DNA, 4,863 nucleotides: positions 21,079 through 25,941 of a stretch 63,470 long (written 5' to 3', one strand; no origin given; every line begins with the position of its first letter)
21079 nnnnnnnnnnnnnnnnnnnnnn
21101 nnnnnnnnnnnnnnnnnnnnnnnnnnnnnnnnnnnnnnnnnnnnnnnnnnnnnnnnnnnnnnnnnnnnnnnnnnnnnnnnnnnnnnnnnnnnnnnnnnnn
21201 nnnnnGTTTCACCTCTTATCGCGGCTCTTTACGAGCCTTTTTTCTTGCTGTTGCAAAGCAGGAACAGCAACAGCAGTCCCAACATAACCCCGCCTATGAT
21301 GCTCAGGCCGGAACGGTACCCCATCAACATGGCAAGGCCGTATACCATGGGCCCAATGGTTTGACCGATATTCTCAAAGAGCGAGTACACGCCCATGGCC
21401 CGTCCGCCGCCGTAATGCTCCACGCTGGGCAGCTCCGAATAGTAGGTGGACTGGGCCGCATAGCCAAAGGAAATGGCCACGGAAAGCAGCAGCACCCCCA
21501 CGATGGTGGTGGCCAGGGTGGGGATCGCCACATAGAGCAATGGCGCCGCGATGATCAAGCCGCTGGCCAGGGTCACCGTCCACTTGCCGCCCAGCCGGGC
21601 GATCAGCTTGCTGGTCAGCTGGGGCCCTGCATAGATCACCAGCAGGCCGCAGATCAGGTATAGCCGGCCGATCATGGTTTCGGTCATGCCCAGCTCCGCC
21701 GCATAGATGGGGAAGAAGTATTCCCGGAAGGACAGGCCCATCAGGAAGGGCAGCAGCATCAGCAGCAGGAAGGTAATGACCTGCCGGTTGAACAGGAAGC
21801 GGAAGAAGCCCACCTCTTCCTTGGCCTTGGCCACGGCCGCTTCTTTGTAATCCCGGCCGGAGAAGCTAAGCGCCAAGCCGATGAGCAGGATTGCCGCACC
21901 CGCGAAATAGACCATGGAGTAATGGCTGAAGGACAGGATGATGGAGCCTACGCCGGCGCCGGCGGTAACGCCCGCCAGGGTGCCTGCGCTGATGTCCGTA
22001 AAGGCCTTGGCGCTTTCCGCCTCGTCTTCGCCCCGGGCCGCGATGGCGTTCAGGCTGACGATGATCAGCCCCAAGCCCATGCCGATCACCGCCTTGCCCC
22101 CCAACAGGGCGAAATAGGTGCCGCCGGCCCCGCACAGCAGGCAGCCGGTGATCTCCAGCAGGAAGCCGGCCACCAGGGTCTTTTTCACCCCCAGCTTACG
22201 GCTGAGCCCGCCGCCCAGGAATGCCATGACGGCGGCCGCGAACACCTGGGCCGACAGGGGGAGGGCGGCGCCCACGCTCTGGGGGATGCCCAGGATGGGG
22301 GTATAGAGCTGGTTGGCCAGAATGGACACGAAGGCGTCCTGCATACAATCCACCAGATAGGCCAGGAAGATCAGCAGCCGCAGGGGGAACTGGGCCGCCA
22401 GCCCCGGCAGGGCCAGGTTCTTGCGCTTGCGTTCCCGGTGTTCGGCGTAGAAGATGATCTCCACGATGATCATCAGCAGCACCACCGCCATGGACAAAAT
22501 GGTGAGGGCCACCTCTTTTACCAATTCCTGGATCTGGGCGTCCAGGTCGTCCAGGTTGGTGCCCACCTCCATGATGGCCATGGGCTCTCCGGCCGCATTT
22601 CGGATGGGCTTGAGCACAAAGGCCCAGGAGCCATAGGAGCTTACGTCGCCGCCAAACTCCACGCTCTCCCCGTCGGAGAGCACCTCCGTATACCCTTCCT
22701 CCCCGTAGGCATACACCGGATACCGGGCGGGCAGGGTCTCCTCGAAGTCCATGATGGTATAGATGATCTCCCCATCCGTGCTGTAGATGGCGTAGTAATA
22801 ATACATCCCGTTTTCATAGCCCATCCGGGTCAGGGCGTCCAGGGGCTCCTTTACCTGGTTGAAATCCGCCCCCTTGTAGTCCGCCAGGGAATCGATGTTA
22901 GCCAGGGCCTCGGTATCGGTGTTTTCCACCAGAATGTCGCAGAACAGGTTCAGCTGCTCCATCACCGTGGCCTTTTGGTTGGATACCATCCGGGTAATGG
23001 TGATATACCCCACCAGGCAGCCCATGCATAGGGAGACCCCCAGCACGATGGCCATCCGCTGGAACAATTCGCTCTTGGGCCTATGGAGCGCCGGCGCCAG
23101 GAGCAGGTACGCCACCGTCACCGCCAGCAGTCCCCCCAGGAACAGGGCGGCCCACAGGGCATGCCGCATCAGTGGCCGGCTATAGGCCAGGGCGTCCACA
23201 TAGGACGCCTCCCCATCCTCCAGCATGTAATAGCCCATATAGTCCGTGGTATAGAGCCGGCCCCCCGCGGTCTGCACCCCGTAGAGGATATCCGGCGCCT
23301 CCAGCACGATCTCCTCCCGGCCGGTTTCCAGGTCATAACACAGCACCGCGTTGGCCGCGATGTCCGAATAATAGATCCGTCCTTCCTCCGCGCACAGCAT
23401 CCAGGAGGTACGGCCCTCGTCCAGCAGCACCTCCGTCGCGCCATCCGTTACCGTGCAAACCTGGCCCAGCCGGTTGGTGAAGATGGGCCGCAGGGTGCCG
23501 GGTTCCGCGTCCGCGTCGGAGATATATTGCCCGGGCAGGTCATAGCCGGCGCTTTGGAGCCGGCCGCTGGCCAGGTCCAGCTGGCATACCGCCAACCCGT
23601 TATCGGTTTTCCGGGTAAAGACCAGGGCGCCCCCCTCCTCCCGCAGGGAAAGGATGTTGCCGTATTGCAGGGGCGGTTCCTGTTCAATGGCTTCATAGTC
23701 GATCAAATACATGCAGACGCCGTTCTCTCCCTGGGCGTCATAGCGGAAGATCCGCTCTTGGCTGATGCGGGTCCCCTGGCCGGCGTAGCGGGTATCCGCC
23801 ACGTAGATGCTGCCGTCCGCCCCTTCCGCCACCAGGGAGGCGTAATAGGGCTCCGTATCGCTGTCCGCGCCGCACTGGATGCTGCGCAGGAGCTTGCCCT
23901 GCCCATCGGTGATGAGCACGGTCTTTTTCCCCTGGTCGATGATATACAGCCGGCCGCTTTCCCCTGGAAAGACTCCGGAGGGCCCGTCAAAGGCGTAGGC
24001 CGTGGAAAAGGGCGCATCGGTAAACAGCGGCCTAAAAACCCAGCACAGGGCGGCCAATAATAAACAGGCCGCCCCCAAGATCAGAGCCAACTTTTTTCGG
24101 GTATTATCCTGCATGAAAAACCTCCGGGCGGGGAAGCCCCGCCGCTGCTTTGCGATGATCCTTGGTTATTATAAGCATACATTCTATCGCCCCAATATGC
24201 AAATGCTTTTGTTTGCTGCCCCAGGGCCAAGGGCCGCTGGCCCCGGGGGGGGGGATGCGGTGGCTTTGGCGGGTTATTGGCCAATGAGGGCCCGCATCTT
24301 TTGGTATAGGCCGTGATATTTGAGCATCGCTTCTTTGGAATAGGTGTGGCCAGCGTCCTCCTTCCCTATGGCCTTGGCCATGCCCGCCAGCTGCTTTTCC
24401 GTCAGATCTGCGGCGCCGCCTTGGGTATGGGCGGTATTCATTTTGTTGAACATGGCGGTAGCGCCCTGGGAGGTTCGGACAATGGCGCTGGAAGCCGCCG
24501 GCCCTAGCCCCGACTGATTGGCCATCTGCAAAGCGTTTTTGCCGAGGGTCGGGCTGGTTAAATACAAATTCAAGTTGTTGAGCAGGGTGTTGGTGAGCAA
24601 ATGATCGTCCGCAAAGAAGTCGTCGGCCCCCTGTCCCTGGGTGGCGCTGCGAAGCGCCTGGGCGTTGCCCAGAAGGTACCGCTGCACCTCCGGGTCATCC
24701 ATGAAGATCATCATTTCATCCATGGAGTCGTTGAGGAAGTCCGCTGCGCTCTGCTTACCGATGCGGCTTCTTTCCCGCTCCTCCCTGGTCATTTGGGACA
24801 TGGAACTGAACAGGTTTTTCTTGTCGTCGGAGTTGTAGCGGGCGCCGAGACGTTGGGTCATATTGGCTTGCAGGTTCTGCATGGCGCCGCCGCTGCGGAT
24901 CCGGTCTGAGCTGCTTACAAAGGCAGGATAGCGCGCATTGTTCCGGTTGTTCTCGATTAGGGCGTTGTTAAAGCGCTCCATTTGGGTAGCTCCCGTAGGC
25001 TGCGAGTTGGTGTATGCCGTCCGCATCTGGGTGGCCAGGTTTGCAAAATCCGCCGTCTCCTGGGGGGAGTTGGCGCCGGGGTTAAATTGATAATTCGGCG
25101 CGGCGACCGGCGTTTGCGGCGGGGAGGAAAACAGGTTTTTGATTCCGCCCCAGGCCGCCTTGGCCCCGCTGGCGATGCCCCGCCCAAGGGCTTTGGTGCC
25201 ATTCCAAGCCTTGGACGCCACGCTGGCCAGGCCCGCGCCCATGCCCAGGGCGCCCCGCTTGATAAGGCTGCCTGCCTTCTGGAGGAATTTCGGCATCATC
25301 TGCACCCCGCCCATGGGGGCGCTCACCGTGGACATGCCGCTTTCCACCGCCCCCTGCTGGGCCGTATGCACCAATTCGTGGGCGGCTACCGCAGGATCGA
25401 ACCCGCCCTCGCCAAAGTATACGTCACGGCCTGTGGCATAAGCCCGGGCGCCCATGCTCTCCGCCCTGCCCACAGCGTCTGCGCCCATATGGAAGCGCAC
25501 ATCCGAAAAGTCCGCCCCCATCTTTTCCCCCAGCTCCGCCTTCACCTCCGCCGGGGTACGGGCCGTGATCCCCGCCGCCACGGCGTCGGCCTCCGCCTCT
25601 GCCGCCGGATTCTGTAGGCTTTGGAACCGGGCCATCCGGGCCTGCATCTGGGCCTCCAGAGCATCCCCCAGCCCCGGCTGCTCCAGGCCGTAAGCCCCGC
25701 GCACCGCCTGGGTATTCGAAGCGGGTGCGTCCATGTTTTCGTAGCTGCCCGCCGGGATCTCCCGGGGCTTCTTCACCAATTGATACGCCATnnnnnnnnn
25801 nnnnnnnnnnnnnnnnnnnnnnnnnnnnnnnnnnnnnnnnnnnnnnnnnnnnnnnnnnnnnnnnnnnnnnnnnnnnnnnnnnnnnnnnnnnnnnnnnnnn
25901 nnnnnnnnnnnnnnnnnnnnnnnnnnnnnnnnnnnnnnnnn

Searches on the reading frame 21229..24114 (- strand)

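Call 5: search_protein_families(library=pfam, proteins=[window:21229-24114:-], max_evalue=0.01)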
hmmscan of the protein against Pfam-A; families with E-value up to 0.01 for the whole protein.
window:21229-24114:- (961 aa): 2 families
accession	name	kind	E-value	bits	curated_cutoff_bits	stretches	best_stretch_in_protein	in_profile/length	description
PF07690.21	MFS_1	-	2.3e-27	96.3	33.4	2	583-901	2-328/347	Major Facilitator Superfamily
PF08450.18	SGL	-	0.0015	18.6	26.3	0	238-305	5-74/246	SMP-30/Gluconolactonase/LRE-like region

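Call 65: search_protein_families(library=ncbifam, proteins=[window:21229-24114:-], max_evalue=0.01)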
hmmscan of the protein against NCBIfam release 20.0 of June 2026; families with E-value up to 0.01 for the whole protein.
window:21229-24114:- (961 aa): 1 family
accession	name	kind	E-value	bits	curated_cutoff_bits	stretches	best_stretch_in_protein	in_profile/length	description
TIGR00880.1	2_A_01_02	superfamily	3e-07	30.6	131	1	627-749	7-133/141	multidrug resistance protein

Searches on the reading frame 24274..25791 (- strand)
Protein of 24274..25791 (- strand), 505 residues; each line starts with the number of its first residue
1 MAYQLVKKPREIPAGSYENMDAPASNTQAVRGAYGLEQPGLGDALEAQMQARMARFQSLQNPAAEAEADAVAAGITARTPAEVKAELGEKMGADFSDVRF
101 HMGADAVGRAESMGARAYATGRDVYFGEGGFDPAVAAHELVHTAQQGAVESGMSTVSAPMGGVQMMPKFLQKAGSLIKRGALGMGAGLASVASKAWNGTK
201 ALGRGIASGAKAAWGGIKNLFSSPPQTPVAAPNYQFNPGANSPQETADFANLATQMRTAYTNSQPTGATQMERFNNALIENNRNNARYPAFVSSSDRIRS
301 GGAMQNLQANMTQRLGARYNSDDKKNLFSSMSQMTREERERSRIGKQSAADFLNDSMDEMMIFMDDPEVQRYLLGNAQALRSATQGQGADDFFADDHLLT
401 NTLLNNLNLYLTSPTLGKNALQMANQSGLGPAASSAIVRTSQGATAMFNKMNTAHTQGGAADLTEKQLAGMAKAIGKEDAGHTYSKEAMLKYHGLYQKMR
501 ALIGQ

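Call 5: search_protein_families(library=pfam, proteins=[window:24274-25791:-], max_evalue=0.01)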
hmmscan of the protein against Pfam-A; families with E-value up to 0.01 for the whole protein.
window:24274-25791:- (505 aa): 1 family
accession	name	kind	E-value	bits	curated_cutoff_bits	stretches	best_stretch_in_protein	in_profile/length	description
PF13699.11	eCIS_core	-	8.6e-18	64.7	22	1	80-147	3-76/79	eCIS core domain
